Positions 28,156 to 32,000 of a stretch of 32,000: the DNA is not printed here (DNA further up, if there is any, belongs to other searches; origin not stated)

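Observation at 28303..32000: Giant helicase-nuclease (SF1 Upf1-like + DUF559-like endonuclease + DUF3320 tail) as island cargo, co-transcribed with an integrase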

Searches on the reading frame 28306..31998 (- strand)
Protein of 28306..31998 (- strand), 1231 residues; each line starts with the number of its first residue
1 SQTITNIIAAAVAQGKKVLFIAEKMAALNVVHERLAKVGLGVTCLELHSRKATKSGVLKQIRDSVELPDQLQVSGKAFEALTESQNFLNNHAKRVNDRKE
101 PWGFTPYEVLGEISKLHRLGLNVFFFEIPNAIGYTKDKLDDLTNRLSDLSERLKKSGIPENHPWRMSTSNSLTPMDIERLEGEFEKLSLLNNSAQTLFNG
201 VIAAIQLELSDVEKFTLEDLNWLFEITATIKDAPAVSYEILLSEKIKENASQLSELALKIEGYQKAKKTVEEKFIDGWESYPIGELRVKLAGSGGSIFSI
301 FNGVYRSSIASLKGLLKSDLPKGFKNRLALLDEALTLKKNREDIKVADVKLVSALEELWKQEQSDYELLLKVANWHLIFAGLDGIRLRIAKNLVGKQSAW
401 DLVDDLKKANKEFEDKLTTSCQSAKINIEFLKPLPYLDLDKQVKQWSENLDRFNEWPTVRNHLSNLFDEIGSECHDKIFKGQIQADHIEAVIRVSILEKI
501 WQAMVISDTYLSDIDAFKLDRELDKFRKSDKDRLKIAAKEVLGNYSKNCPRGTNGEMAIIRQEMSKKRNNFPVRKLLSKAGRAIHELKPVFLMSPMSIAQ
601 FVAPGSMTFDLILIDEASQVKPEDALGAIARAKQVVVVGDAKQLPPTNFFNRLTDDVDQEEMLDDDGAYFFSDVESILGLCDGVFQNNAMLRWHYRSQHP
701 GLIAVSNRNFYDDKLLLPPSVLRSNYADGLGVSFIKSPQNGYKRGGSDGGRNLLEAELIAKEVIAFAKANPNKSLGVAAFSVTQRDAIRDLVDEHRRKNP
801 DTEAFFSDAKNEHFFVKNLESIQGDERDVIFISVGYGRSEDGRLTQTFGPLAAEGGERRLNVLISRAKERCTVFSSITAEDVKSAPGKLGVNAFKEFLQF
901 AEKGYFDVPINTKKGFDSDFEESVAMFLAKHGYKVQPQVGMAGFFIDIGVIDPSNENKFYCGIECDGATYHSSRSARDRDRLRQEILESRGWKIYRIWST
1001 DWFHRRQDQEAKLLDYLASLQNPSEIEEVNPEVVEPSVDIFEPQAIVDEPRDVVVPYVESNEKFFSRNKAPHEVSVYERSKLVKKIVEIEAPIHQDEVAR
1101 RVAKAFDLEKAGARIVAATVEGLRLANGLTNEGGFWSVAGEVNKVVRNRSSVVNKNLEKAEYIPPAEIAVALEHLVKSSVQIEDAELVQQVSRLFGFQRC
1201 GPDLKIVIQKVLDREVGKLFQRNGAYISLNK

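Call 10: search_protein_families(library=pfam, proteins=[window:28306-31998:-], max_evalue=0.01)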
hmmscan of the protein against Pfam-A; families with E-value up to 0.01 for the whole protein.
window:28306-31998:- (1231 aa): 8 families
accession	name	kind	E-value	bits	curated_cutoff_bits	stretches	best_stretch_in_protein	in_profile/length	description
PF18741.7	MTES_1575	-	2.3e-35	121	38.2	1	920-1016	1-95/96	REase_MTES_1575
PF11784.13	DUF3320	-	2.3e-14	53.5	25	1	1081-1116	14-49/50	Protein of unknown function (DUF3320)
PF13087.12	AAA_12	-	2.3e-13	50.6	27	1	687-875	16-192/195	AAA domain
PF13086.12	AAA_11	-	3.1e-09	37.4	27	1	607-647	211-253/257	AAA domain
PF13604.12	AAA_30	-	0.00037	20.7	27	1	570-646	46-130/191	AAA domain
PF13245.12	AAA_19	-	0.00063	20.4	25.1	1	608-646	90-131/134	AAA domain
PF04480.18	DUF559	-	0.00079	19.7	20.6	1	932-1002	32-93/109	Protein of unknown function (DUF559)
PF08373.16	RAP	-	0.00086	19.7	24.2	1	963-1012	1-51/58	RAP domain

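Call 11: search_protein_families(library=padloc, proteins=[window:28306-31998:-], max_evalue=0.01)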
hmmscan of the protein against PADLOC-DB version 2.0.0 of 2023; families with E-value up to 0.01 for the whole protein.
window:28306-31998:- (1231 aa): 8 families
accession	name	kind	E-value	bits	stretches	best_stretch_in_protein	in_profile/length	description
PDLC05009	PDC-S37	-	0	1244.7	1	1-1215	322-1533/1550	-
PDLC02194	Hhe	-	5e-166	552.5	2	532-1045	1301-1802/1911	-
PDLC03920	MkoA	-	3e-23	80.1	1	608-870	791-1069/1112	-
PDLC03924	MkoC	-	2.4e-20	70.3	1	608-878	670-945/1136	-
PDLC03921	MkoA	-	1.2e-08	31.1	1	606-874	1294-1564/1607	-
PDLC02895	DpdJ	-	7.3e-08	27.7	1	603-877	187-454/2112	DpdJ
PDLC05035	PDC-S53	-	0.00079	15.6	1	596-651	564-622/900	-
PDLC05065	PDC-S68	-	0.0067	12.2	0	607-646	702-744/1221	-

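Call 12: search_protein_families(library=ncbifam, proteins=[window:28306-31998:-], max_evalue=0.01)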
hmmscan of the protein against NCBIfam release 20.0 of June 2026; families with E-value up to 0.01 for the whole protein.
window:28306-31998:- (1231 aa): 5 families
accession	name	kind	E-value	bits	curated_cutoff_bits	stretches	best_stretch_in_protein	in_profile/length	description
NF058533.1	antiphage_ProA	equivalog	1.7e-303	1010.6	1500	1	1-1199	678-1903/1903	anti-phage protein ProA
NF042953.1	Hhe_antiphage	equivalog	6e-225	750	2000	2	449-1033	1114-1696/1797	DUF4011 domain-containing anti-phage protein Hhe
TIGR00376.1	TIGR00376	hypoth_equivalog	1.5e-13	50.1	348.9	1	587-874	345-608/639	IGHMBP2 family helicase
NF040671.1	PLuB_AAA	exception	5.5e-11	40.6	999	1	605-876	959-1231/1256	PLuB system helicase-like protein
TIGR01447.1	recD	equivalog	0.0029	16.2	310.15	1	607-699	261-358/597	exodeoxyribonuclease V subunit alpha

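Call 21: find_homologous_proteins(query=window:28306-31998:-, max_evalue=1e-20)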
Query window:28306-31998:- (1231 aa): 1308 proteins with E <= 1e-20 among 8000 candidates; the best 120 are listed.
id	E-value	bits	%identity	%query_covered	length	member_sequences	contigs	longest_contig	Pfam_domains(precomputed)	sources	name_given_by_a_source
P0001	0.0e+0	2588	93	100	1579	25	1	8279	PF11784.14,PF13195.12,PF13087.13,PF13086.13,PF00270.36,PF13604.13,PF13245.13,PF18741.8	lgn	-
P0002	0.0e+0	2490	89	100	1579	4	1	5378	PF11784.14,PF13195.12,PF13087.13,PF13086.13,PF00270.36,PF13604.13,PF13245.13,PF18741.8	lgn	-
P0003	0.0e+0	2377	85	100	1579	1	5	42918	PF11784.14,PF13195.12,PF13087.13,PF13086.13,PF13604.13,PF13245.13,PF18741.8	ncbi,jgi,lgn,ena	-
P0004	0.0e+0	2172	78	100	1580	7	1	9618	PF11784.14,PF13195.12,PF13087.13,PF13086.13,PF00270.36,PF13604.13,PF13245.13,PF18741.8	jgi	jgi:very-short-patch-repair endonuclease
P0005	0.0e+0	2166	77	100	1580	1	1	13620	PF11784.14,PF13195.12,PF13087.13,PF13086.13,PF00270.36,PF13604.13,PF13245.13,PF18741.8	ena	-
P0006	0.0e+0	2144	77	100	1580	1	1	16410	PF11784.14,PF13195.12,PF13087.13,PF13086.13,PF00270.36,PF13604.13,PF13245.13,PF18741.8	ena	-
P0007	0.0e+0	2093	75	100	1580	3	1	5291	PF11784.14,PF13195.12,PF13087.13,PF13086.13,PF00270.36,PF13604.13,PF13245.13,PF18741.8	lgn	-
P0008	0.0e+0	2028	74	100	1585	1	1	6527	PF11784.14,PF13195.12,PF13087.13,PF13086.13,PF00270.36,PF13604.13,PF13245.13,PF18741.8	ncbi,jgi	jgi:superfamily I DNA and/or RNA helicase/very-short-patch-repair endonuclease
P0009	0.0e+0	1985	72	100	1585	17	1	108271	PF11784.14,PF13195.12,PF13087.13,PF13086.13,PF00270.36,PF13604.13,PF13245.13,PF18741.8,PF20720.4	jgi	jgi:very-short-patch-repair endonuclease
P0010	0.0e+0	1816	66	100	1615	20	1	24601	PF11784.14,PF13195.12,PF13087.13,PF13086.13,PF00270.36,PF13604.13,PF13245.13,PF18741.8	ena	-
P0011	0.0e+0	1805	66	100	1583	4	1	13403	PF11784.14,PF13195.12,PF13087.13,PF13086.13,PF00270.36,PF13604.13,PF13245.13,PF18741.8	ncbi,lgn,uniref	ncbi:DUF3320 domain-containing protein [Nitrosomonas sp.]|uniref:DUF3320 domain-containing protein n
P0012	0.0e+0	1790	66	100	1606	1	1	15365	PF11784.14,PF13195.12,PF13087.13,PF13086.13,PF00270.36,PF13604.13,PF13245.13,PF18741.8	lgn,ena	-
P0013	0.0e+0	1783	66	100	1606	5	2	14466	PF11784.14,PF13195.12,PF13087.13,PF13086.13,PF00270.36,PF13604.13,PF13245.13,PF18741.8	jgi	jgi:very-short-patch-repair endonuclease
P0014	0.0e+0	1763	65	100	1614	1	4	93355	PF11784.14,PF13195.12,PF13087.13,PF13086.13,PF00270.36,PF13604.13,PF13245.13,PF18741.8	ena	-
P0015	0.0e+0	1749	65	100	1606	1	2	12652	PF11784.14,PF13195.12,PF13087.13,PF13086.13,PF00270.36,PF13604.13,PF13245.13,PF18741.8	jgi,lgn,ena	jgi:very-short-patch-repair endonuclease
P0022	0.0e+0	1489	56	100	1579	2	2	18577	PF11784.14,PF13195.12,PF13087.13,PF13086.13,PF00270.36,PF13604.13,PF13245.13,PF18741.8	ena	-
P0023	0.0e+0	1472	56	100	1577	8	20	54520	PF11784.14,PF13195.12,PF13087.13,PF13086.13,PF00270.36,PF13604.13,PF13245.13,PF18741.8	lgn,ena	-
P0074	2.4e-224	766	37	98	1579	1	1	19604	PF11784.14,PF13195.12,PF13087.13,PF13086.13,PF00270.36,PF13604.13,PF13245.13,PF18741.8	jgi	-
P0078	2.6e-222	759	37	99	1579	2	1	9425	PF11784.14,PF13195.12,PF13087.13,PF13086.13,PF13604.13,PF13245.13,PF18741.8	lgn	-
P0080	2.8e-220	753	37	98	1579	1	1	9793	PF11784.14,PF13195.12,PF13087.13,PF13086.13,PF00270.36,PF13604.13,PF13245.13,PF18741.8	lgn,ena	-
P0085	2.1e-218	746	41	66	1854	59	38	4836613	PF11784.14,PF13195.12,PF13087.13,PF13086.13,PF01443.25,PF13604.13,PF13245.13,PF18741.8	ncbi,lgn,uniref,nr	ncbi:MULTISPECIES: DUF3320 domain-containing protein [Yersinia pseudotuberculosis complex]|uniref:Un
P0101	1.4e-215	737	36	98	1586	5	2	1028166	PF11784.14,PF13195.12,PF13087.13,PF13086.13,PF00270.36,PF13604.13,PF13245.13,PF18741.8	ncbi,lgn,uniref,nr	ncbi:hypothetical protein GGR25_002176 [Kaistia hirudinis]|uniref:DUF3320 domain-containing protein 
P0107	8.2e-215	734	36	99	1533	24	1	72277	PF11784.14,PF13195.12,PF13087.13,PF13086.13,PF13604.13,PF13245.13,PF18741.8,PF09848.16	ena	-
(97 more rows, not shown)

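Call 23: find_encoding_contigs(protein=P0003, flank=10000, max_places=5)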
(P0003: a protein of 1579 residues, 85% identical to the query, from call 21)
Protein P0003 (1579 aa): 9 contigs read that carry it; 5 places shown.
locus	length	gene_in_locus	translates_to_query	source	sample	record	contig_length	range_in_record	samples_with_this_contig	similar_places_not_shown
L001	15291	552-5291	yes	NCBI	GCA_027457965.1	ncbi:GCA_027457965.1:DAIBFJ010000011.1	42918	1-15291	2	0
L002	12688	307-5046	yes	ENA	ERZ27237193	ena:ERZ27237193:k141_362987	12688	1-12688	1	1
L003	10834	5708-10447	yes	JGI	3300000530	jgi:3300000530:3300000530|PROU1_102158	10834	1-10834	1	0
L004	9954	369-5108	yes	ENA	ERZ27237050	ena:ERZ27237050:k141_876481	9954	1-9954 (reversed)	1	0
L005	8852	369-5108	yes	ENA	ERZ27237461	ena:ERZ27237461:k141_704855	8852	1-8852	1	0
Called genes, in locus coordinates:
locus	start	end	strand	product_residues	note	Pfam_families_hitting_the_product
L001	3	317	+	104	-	?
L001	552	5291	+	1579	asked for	PF13195:DUF4011, PF13086:AAA_11, PF13245:AAA_19 (weak), PF13604:AAA_30 (weak), PF13086:AAA_11 (weak), PF13087:AAA_12, PF18741:MTES_1575, PF11784:DUF3320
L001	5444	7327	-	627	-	PF04851:ResIII (faint), PF13245:AAA_19 (weak), PF09848:SLFN-g3_helicase, PF13401:AAA_22 (faint)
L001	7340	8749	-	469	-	PF14373:Imm_superinfect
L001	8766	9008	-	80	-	-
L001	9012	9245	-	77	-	-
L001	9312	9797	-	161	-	PF13730:HTH_36 (weak)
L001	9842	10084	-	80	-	PF05930:Phage_AlpA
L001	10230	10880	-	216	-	-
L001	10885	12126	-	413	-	PF13356:Arm-DNA-bind_3, PF22022:Phage_int_M, PF00589:Phage_integrase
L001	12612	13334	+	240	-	PF08843:AbiEii (weak)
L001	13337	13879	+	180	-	PF25212:HVO_A0114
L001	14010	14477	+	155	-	PF07080:DUF1348, PF12680:SnoaL_2 (weak)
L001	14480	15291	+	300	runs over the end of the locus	PF00730:HhH-GPD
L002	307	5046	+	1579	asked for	PF13195:DUF4011, PF13086:AAA_11, PF13245:AAA_19 (weak), PF13604:AAA_30 (weak), PF13086:AAA_11 (weak), PF13087:AAA_12, PF18741:MTES_1575, PF11784:DUF3320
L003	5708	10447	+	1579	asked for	PF13195:DUF4011, PF13086:AAA_11, PF13245:AAA_19 (weak), PF13604:AAA_30 (weak), PF13086:AAA_11 (weak), PF13087:AAA_12, PF18741:MTES_1575, PF11784:DUF3320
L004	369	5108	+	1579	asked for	PF13195:DUF4011, PF13086:AAA_11, PF13245:AAA_19 (weak), PF13604:AAA_30 (weak), PF13086:AAA_11 (weak), PF13087:AAA_12, PF18741:MTES_1575, PF11784:DUF3320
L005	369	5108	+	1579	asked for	PF13195:DUF4011, PF13086:AAA_11, PF13245:AAA_19 (weak), PF13604:AAA_30 (weak), PF13086:AAA_11 (weak), PF13087:AAA_12, PF18741:MTES_1575, PF11784:DUF3320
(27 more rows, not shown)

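Call 24: find_encoding_contigs(protein=P0001, flank=10000, max_places=3)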
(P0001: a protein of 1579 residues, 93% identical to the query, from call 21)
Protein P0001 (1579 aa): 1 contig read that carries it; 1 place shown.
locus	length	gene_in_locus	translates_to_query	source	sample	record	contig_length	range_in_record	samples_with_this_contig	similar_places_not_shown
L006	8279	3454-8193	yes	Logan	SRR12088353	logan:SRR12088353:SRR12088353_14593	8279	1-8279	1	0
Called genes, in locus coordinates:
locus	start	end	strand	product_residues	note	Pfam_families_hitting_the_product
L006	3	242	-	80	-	?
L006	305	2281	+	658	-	PF01695:IstB_IS21 (faint), PF12102:MrcB_N, PF28530:DUF8426, PF20720:nSTAND3 (faint), PF07728:AAA_5, PF28529:McrB_lid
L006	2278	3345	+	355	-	PF10117:McrBC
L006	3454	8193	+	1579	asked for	PF13195:DUF4011, PF00270:DEAD (weak), PF13086:AAA_11, PF13245:AAA_19 (weak), PF13086:AAA_11, PF13087:AAA_12, PF18741:MTES_1575, PF11784:DUF3320, +1 more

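Call 34: find_related_loci(query=A1, collection=genome_contigs, flank=10000)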
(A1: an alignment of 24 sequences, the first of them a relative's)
Query A1 (1579 aa) in genome_contigs; peptide patterns used: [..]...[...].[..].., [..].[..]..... (x = any residue, [..] = any of these).
600 stretches matched a pattern (row limit reached: there are more); 594 encode a relative of the query (tblastn E <= 1e-3); the best 80 are kept; 80 distinct loci.
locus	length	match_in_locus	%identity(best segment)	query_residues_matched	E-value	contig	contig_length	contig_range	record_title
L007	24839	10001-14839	66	2-1579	0e+0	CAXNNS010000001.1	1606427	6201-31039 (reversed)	MAG: Polynucleobacter sp. isolate ME-04may21-LR-64 genome assembly, contig: ME-04may21-LR-C5, whole genome shotgun seque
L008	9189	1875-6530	39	35-1560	0e+0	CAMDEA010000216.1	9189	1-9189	MAG: Planctomyces sp. SH-PL62 isolate MaH-09apr19-81 genome assembly, contig: MaH-09apr19-C18872, whole genome shotgun s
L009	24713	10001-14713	39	36-1571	0e+0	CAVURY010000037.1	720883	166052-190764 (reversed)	MAG: uncultured Planctomycetota bacterium isolate MFD09671.bin.3.67 genome assembly, contig: contig_3920, whole genome s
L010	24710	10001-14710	38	32-1569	0e+0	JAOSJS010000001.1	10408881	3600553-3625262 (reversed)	MAG: Ardenticatenaceae bacterium isolate FR_9 contig_134_pilon, whole genome shotgun sequence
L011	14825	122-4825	39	23-1573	0e+0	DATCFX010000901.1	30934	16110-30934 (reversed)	MAG TPA_asm: Pirellulales bacterium isolate SMAG_U7791 k141_205232, whole genome shotgun sequence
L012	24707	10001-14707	38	13-1562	0e+0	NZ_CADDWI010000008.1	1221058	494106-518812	Chelativorans sp. Marseille-P2723, whole genome shotgun sequence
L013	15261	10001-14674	38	34-1557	0e+0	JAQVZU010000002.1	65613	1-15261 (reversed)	MAG: Alphaproteobacteria bacterium isolate STF2_180 NODE_774_length_65613_cov_4.159225_Sandtown_F2, whole genome shotgun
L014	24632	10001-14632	36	34-1561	0e+0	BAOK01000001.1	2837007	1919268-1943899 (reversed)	Alpha proteobacterium Mf 1.05b.01 DNA, contig: contig01, whole genome shotgun sequence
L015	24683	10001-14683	38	35-1560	0e+0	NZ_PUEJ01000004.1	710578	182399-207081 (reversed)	Labrys okinawensis strain RP1T NODE_4_length_710578_cov_8.574655, whole genome shotgun sequence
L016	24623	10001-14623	50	35-1561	0e+0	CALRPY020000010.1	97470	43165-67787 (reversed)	MAG: Hydrogenophaga intermedia isolate JJ-CU23-05-3-mx-bin502 genome assembly, contig: JJ-NR103-41-C120, whole genome sh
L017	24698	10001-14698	36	16-1562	0e+0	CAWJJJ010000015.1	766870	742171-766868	MAG: uncultured Alphaproteobacteria bacterium isolate MFD05442.bin.2.112 genome assembly, contig: contig_3402, whole gen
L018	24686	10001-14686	37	26-1557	0e+0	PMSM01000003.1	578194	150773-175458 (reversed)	MAG: Blastocatellia bacterium isolate palsa_120 73.20110700_P1D.8_contig_18, whole genome shotgun sequence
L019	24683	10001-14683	38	32-1561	0e+0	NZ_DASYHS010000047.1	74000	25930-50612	MAG: Arenibaculum sp. isolate SMAG_U4246 k141_15684, whole genome shotgun sequence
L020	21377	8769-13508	37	18-1577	0e+0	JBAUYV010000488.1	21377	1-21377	MAG: Xanthobacteraceae bacterium isolate MFD06940_ilm_asm_bin18 k127_148864, whole genome shotgun sequence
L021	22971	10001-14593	36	26-1545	0e+0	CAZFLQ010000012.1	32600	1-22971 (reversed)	MAG TPA_asm: uncultured Puniceicoccaceae bacterium isolate SRP141376_co5_148 genome assembly, contig: NODE_3112_length_3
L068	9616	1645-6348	32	30-1561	0e+0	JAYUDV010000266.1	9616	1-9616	MAG: Chloracidobacterium sp. isolate GFS_7267 GFS_7267_265, whole genome shotgun sequence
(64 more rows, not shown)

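Call 41: search_protein_families(library=padloc, alignment_id=A2, max_evalue=0.00001)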
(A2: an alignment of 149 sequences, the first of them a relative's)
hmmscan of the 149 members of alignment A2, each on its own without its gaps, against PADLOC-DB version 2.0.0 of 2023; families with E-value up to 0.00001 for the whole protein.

A. member 1, L001:12-314:+ (101 aa): 0 families

B. families by the number of members that match (of 149 scanned): 223 families (the first 25 are shown)
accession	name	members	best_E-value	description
PDLC02864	DpdF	3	4.1e-25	DpdF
PDLC02707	PbeA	3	6.3e-22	PbeA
PDLC02870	DpdF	3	3.3e-21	DpdF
PDLC02861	DpdF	3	4.7e-21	DpdF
PDLC03659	mREase_IV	2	9.5e-110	Type IV methyl-directed restriction enzyme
PDLC03658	mREase_IV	2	1.5e-74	Type IV methyl-directed restriction enzyme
PDLC02897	DpdJ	2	8.8e-72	DpdJ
PDLC02503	BrxHI|BrxHII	2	1.8e-69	BrxHI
PDLC03960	SngC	2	9.3e-64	-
PDLC02501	BrxHI|BrxHII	2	2.5e-45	BrxHI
PDLC04134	mad2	2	1.2e-17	mads_2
PDLC03928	PsyrT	2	1.2e-16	-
PDLC00194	HamB1|HamB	2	5.2e-15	DEAD-box helicase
PDLC02872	DpdF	2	5.1e-14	DpdF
PDLC02865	DpdF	2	6.5e-14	DpdF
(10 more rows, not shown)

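Call 42: search_protein_families(library=pfam, alignment_id=A2, max_evalue=0.00001)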
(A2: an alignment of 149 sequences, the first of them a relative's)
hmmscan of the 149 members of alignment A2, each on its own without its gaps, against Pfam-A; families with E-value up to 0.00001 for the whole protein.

A. member 1, L001:12-314:+ (101 aa): 0 families

B. families by the number of members that match (of 149 scanned): 113 families (the first 25 are shown)
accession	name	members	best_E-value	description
PF04851.21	ResIII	3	4.6e-34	Type III restriction enzyme, res subunit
PF00271.37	Helicase_C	3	2.4e-28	Helicase conserved C-terminal domain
PF00294.29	PfkB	3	3.9e-15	pfkB family carbohydrate kinase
PF01541.30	GIY-YIG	3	2.8e-12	GIY-YIG catalytic domain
PF08459.17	UvrC_RNaseH_dom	2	4.2e-52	UvrC RNAse H endonuclease domain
PF00456.26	Transketolase_N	2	1.4e-47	Transketolase, thiamine diphosphate binding domain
PF02779.29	Transket_pyr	2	1.3e-45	Transketolase, pyrimidine binding domain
PF00270.35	DEAD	2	1.5e-44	DEAD/DEAH box helicase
PF07228.17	SpoIIE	2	8.1e-37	Stage II sporulation protein E (SpoIIE)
PF22920.2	UvrC_RNaseH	2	5.7e-36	UvrC Ribonuclease H-like domain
PF04909.20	Amidohydro_2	2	4.7e-35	Amidohydrolase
PF00892.27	EamA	2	1.3e-34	EamA-like transporter family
PF13385.13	Laminin_G_3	2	2e-29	Concanavalin A-like lectin/glucanases superfamily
PF02780.25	Transketolase_C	2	4.2e-27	Transketolase, C-terminal domain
PF00226.36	DnaJ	2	1.2e-21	DnaJ domain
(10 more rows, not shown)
